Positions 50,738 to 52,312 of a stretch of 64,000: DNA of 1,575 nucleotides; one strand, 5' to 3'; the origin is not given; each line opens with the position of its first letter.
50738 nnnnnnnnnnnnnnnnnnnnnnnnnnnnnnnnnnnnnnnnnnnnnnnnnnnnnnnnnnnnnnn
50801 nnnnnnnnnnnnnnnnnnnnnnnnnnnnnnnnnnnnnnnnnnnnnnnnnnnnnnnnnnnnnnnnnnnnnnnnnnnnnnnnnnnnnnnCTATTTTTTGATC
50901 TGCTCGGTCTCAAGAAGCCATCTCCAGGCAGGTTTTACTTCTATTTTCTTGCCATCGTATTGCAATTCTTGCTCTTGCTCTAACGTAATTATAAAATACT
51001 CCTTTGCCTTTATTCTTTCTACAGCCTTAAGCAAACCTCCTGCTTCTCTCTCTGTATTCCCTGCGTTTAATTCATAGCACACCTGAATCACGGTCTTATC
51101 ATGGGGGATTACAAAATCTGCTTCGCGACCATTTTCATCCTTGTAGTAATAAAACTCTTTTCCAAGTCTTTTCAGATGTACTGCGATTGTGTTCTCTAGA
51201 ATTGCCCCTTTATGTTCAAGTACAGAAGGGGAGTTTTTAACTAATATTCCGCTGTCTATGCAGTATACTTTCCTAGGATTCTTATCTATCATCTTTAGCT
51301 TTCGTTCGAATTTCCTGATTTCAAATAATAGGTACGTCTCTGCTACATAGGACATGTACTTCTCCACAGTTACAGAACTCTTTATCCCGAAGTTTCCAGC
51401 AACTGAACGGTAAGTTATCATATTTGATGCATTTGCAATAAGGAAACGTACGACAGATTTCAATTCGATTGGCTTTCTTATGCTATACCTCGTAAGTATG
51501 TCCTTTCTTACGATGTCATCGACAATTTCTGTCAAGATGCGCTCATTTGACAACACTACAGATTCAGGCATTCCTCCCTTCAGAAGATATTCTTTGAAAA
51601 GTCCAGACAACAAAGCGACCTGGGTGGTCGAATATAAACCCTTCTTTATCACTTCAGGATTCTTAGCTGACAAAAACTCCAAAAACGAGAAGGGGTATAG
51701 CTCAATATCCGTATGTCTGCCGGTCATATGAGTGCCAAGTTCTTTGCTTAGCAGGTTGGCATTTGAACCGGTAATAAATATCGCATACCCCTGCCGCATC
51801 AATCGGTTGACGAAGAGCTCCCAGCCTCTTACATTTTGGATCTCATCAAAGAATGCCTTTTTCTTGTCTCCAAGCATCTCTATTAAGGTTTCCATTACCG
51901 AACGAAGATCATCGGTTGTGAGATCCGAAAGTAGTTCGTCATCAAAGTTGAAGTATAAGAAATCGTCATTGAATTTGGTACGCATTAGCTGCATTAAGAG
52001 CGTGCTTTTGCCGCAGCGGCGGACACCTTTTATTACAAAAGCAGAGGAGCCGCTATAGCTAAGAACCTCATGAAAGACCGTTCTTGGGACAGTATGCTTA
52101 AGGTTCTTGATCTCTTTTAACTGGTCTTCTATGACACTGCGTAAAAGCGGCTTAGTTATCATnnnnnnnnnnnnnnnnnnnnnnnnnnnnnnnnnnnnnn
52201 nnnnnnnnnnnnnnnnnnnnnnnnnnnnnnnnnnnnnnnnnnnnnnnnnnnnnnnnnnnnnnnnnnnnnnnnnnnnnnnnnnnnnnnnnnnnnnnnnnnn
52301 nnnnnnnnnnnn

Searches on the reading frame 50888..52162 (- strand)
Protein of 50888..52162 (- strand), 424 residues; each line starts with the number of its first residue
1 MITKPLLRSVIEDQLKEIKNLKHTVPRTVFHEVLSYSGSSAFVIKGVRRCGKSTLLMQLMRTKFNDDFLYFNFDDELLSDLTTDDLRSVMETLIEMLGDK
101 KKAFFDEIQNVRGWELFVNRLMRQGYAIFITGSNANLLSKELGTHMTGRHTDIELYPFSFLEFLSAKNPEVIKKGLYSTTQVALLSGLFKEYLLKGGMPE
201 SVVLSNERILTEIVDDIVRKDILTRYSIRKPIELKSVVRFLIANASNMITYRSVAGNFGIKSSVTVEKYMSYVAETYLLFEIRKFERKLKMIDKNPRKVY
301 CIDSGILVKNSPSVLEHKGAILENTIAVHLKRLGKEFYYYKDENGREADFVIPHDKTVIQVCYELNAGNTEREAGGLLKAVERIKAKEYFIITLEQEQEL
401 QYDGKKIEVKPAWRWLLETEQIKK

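Call 6: search_protein_families(library=pfam, proteins=[window:50888-52162:-])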
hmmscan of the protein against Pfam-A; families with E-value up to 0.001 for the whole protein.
window:50888-52162:- (424 aa): 2 families
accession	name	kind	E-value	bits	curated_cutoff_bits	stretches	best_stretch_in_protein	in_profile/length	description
PF13173.12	AAA_14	-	9.4e-37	126.3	27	1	41-164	4-129/129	AAA domain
PF13635.12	DUF4143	-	1.5e-22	80.5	28.1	1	220-359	2-153/160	Domain of unknown function (DUF4143)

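Call 7: search_protein_families(library=ncbifam, proteins=[window:50888-52162:-])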
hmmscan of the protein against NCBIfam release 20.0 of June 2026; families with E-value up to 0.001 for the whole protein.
window:50888-52162:- (424 aa): 0 families

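Call 8: search_protein_families(library=padloc, proteins=[window:50888-52162:-], max_evalue=0.01)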
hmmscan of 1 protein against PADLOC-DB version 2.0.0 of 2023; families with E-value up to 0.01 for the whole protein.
window:50888-52162:- (424 aa): 8 families
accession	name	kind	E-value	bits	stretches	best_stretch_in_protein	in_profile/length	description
PDLC04787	PDC-S01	-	4.3e-100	333.5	1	23-419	9-409/412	-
PDLC04789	PDC-S01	-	2.7e-42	143.1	1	38-361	16-336/375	-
PDLC04790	PDC-S01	-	1.9e-36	123.7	1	22-407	9-409/422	-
PDLC04786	PDC-S01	-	7.8e-30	102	1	41-367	22-386/439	-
PDLC04791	PDC-S01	-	4.8e-23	79.5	1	40-395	20-378/395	-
PDLC04792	PDC-S01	-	3.7e-19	66.7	1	36-404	16-420/452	-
PDLC04788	PDC-S01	-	2.2e-18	64.4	1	42-370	22-385/448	-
PDLC04985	PDC-S27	-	0.0021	15.1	1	43-129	29-105/484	-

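Call 10: find_encoding_contigs(protein=window:50888-52162:-, flank=10000, max_places=10)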
Protein window:50888-52162:- (424 aa): 6 contigs read that carry it; 5 places shown.
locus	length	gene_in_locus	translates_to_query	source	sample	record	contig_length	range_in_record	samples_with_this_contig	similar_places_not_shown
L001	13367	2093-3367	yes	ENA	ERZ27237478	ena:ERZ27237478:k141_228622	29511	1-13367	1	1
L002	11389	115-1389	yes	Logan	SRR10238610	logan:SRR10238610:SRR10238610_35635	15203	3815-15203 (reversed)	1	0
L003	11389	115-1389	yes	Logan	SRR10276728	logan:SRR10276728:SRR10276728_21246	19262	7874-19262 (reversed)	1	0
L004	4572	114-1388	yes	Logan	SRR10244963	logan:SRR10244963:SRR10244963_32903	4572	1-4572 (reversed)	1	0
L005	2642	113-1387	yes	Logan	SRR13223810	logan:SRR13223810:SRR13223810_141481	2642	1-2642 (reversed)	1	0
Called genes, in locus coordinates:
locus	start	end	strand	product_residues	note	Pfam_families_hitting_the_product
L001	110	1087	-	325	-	PF01548:DEDD_Tnp_IS110, PF02371:Transposase_20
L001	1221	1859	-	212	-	PF02223:Thymidylate_kin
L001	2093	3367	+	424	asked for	PF13173:AAA_14, PF13635:DUF4143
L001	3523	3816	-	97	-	PF01817:CM_2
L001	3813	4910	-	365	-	PF01264:Chorismate_synt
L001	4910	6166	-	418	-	PF00275:EPSP_synthase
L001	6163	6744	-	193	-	PF13238:AAA_18 (weak), PF01202:SKI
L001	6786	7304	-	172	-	-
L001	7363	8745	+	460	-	PF04715:, PF00425:Chorismate_bind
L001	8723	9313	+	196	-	PF00117:GATase, PF07722:Peptidase_C26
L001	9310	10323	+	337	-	PF02885:Glycos_trans_3N, PF00591:Glycos_transf_3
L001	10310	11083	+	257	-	PF00218:IGPS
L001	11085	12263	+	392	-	PF00291:PALP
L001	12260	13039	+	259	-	PF00290:Trp_syntA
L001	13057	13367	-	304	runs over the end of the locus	PF08501:Shikimate_dh_N, PF01488:Shikimate_DH (weak), PF18317:SDH_C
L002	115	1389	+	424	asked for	PF13173:AAA_14, PF13635:DUF4143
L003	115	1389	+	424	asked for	PF13173:AAA_14, PF13635:DUF4143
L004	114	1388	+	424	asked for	PF13173:AAA_14, PF13635:DUF4143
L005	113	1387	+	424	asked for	PF13173:AAA_14, PF13635:DUF4143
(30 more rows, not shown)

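Call 17: find_homologous_proteins(query=window:50888-52162:-, max_evalue=1e-20)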
Query window:50888-52162:- (424 aa): 7883 proteins with E <= 1e-20 among 8000 candidates; the best 120 are listed.
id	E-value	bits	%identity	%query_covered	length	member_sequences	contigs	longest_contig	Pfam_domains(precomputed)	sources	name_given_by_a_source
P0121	3.7e-275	930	100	100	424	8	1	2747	PF13173.13,PF13635.13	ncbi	-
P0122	4.0e-266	900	96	100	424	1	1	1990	PF13173.13,PF13635.13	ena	-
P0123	6.2e-264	893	95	100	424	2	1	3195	PF13173.13,PF13635.13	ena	-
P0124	9.6e-249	843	89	99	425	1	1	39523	PF13173.13,PF13635.13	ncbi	-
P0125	1.2e-231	787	82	100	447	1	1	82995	PF13173.13,PF13635.13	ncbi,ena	-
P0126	6.6e-227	771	79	100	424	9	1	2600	PF13173.13,PF13635.13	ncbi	-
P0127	4.5e-226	768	80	100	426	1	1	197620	PF13173.13,PF13635.13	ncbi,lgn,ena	-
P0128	5.6e-225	765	80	100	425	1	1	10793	PF13173.13,PF13635.13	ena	-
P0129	9.8e-223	757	79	100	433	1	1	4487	PF13173.13,PF13635.13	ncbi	-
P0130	6.9e-221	751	79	99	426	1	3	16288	PF13173.13,PF13635.13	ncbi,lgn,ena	-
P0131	1.5e-212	724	76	99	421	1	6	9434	PF13173.13,PF13635.13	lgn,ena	-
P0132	4.5e-208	709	75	99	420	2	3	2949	PF13173.13,PF13635.13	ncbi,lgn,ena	-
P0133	3.8e-196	670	70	99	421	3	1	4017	PF13173.13,PF13635.13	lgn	-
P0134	1.1e-183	629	75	85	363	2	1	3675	PF13173.13,PF13635.13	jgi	jgi:hypothetical protein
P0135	1.0e-181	622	65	99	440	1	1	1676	PF13173.13,PF13635.13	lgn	-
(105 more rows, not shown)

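Call 22: find_encoding_contigs(protein=P0124, flank=8000, max_places=3)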
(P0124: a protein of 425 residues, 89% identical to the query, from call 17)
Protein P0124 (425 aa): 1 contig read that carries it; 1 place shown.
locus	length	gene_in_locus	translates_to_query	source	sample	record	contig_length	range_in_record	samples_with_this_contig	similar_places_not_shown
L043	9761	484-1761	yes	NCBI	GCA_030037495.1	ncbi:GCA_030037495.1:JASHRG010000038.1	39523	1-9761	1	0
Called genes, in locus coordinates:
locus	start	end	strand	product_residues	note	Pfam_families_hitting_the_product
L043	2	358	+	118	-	?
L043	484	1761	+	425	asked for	PF13173:AAA_14, PF13635:DUF4143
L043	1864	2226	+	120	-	-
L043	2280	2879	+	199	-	-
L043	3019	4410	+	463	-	PF00083:Sugar_tr, PF07690:MFS_1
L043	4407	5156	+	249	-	PF03372:Exo_endo_phos, PF14529:Exo_endo_phos_2 (faint)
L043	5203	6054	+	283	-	-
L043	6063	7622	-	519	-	PF01022:HTH_5 (weak), PF13412:HTH_24 (weak), PF14321:DUF4382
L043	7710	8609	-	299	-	PF02729:OTCace_N, PF00185:OTCace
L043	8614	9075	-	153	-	-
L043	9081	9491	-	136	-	PF01201:Ribosomal_S8e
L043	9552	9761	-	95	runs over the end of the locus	-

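Call 23: find_encoding_contigs(protein=P0125, flank=8000, max_places=3)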
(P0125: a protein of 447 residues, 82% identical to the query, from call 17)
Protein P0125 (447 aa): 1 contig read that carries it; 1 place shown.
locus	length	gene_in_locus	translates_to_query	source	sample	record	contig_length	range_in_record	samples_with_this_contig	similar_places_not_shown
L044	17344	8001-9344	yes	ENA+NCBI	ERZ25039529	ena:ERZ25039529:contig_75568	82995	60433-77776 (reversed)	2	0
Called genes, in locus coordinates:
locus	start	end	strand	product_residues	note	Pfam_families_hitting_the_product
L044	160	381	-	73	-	-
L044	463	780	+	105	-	-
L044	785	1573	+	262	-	PF01507:PAPS_reduct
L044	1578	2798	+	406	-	PF00009:GTP_EFTU, PF03144:GTP_EFTU_D2 (weak), PF22594:GTP-eEF1A_C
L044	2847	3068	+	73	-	-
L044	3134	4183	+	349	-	PF00817:IMS, PF21999:IMS_HHH_1 (faint), PF11799:IMS_C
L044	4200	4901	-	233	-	PF02129:Peptidase_S15, PF00561:Abhydrolase_1, PF12146:Hydrolase_4, PF12697:Abhydrolase_6, PF00326:Peptidase_S9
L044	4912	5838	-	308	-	PF00890:FAD_binding_2 (faint), PF01266:DAO (faint), PF03486:HI0933_like (faint), PF07992:Pyr_redox_2, PF13738:Pyr_redox_3, PF00070:Pyr_redox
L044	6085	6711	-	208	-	PF22769:DCD, PF00692:dUTPase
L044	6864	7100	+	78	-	-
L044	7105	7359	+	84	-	PF15781:ParE-like_toxin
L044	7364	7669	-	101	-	-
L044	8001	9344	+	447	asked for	PF13173:AAA_14, PF13635:DUF4143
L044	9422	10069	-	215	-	-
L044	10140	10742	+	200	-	PF00293:NUDIX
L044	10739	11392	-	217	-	-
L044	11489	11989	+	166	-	-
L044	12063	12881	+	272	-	-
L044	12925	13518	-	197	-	PF03640:Lipoprotein_15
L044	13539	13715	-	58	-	-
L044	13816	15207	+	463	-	PF00206:Lyase_1, PF10415:FumaraseC_C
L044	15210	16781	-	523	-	PF00117:GATase, PF07722:Peptidase_C26 (weak), PF02540:NAD_synthase, PF00958:GMP_synt_C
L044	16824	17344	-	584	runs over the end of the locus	PF00890:FAD_binding_2, PF07992:Pyr_redox_2 (faint), PF03486:HI0933_like (weak), PF02910:Succ_DH_flav_C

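Call 24: find_encoding_contigs(protein=P0127, flank=8000, max_places=3)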
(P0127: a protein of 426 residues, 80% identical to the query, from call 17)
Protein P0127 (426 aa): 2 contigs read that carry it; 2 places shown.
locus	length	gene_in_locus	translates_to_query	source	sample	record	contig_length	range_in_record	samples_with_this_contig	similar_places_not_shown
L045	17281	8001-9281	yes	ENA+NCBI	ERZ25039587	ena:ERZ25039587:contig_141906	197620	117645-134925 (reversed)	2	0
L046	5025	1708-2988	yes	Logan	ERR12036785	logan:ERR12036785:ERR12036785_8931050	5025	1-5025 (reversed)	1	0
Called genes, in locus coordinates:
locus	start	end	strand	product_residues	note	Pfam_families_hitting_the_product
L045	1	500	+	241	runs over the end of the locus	PF00535:Glycos_transf_2, PF10111:Glyco_tranf_2_2, PF13641:Glyco_tranf_2_3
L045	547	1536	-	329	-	PF02475:TRM5-TYW2_MTfase (weak), PF05050:Methyltransf_21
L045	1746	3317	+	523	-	PF09852:DUF2079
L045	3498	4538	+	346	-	PF13384:HTH_23 (weak), PF13551:HTH_29 (weak), PF13565:HTH_32, PF13358:DDE_3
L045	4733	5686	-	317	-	PF01609:DDE_Tnp_1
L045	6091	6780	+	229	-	PF01177:Asp_Glu_race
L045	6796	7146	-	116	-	PF01927:Mut7-C (weak), PF18480:DUF5615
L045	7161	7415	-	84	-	PF04255:DUF433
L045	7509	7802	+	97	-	-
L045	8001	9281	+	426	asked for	PF13173:AAA_14, PF13635:DUF4143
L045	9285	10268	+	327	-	-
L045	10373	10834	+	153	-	PF01844:HNH (weak)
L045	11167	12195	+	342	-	PF11790:Glyco_hydro_cc (weak)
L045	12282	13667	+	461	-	PF01565:FAD_binding_4, PF02913:FAD-oxidase_C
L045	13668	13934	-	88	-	-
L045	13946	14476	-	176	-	-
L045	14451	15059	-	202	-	-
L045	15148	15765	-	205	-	PF06168:DUF981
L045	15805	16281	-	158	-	-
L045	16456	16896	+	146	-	PF01467:CTP_transf_like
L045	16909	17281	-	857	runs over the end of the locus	PF00664:ABC_membrane, PF00005:ABC_tran, PF08909:DUF1854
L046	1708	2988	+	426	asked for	PF13173:AAA_14, PF13635:DUF4143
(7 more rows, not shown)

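Call 32: find_related_loci(query=A3, collection=metagenome_contigs, flank=6000)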
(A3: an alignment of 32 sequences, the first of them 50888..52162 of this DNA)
Query A3 (424 aa) in metagenome_contigs; peptide patterns used: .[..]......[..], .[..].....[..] (x = any residue, [..] = any of these).
600 stretches matched a pattern (row limit reached: there are more); 571 encode a relative of the query (tblastn E <= 1e-3); the best 80 are kept; 80 distinct loci.
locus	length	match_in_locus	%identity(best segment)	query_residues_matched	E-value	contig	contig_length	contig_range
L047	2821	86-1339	65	1-418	0e+0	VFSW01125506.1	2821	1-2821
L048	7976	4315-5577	62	1-420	0e+0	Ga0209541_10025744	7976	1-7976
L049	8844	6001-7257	62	1-420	0e+0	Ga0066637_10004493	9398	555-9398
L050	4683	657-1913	62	1-420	0e+0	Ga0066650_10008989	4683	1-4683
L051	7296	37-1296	60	1-420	0e+0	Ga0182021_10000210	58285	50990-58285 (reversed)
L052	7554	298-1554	61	1-420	1e-178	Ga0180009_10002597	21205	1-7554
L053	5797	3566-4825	58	1-420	4e-179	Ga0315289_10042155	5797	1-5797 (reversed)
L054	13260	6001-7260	61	1-421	9e-176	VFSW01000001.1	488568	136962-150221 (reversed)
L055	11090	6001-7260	59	1-420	2e-175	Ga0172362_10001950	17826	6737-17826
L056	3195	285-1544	58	1-420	0e+0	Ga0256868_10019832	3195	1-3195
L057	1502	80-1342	58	1-420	0e+0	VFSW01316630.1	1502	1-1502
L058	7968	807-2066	59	1-420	1e-167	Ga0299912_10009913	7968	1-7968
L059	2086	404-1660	59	1-420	3e-178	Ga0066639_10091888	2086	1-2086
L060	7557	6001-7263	54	1-421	1e-163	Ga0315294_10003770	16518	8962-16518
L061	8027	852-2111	53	1-420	4e-154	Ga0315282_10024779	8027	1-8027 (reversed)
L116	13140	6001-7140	40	43-421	3e-87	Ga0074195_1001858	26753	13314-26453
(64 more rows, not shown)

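Call 33: find_related_loci(query=A3, collection=viral_contigs, flank=6000)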
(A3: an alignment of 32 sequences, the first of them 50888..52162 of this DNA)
Query A3 (424 aa) in viral_contigs; peptide patterns used: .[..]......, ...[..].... (x = any residue, [..] = any of these).
30 stretches matched a pattern; 2 encode a relative of the query (tblastn E <= 1e-3); 2 distinct loci.
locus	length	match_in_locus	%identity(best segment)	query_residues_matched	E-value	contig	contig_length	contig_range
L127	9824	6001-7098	35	43-409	7e-67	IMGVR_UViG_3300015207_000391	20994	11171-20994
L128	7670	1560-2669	34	43-412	4e-65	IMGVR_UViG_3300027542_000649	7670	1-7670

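Call 43: predict_structure(alignment_id=A3)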
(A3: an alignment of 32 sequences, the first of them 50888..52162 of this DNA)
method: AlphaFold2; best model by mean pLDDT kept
length: 424 residues; sequences in the alignment: 32
mean_pLDDT: 88.3   pTM: 0.89
mean pLDDT of the five models: 88.3, 87.6, 84.5, 84.2, 81.0
residues with pLDDT >= 90: 274; 70-90: 112; 50-70: 33; < 50: 5
segments of 3 or more residues with pLDDT < 50: none
pLDDT, mean of each block of 10 residues (from residue 1): 91 87 79 78 89 92 92 88 92 95 91 86 90 69 58 90 86 73 93 94 91 91 87 94 92 91 92 93 79 76 94 83 97 94 93 96 95 96 96 96 95 92 52
secondary structure, 60 per line:
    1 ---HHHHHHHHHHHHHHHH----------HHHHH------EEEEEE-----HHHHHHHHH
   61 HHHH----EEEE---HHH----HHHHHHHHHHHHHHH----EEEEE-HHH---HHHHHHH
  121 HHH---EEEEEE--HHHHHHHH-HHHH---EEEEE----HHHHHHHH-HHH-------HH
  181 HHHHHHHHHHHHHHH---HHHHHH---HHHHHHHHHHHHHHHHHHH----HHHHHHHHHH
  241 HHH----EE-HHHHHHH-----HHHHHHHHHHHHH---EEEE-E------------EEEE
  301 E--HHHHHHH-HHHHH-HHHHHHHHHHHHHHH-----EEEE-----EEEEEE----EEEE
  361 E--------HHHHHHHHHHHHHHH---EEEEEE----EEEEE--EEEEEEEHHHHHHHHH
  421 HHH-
elements in order: H4-19 H30-34 E41-46 H52-64 E69-72 H83-97 E102-106 H114-123 E127-132 H135-142 H144-147 E151-155 H160-167 H179-195 H199-204 H208-226 H231-243 H251-257 H263-275 E279-282 E297-301 H304-310 H312-316 H318-332 E338-341 E347-352 E357-361 H370-384 E388-393 E398-402 E405-411 H412-423
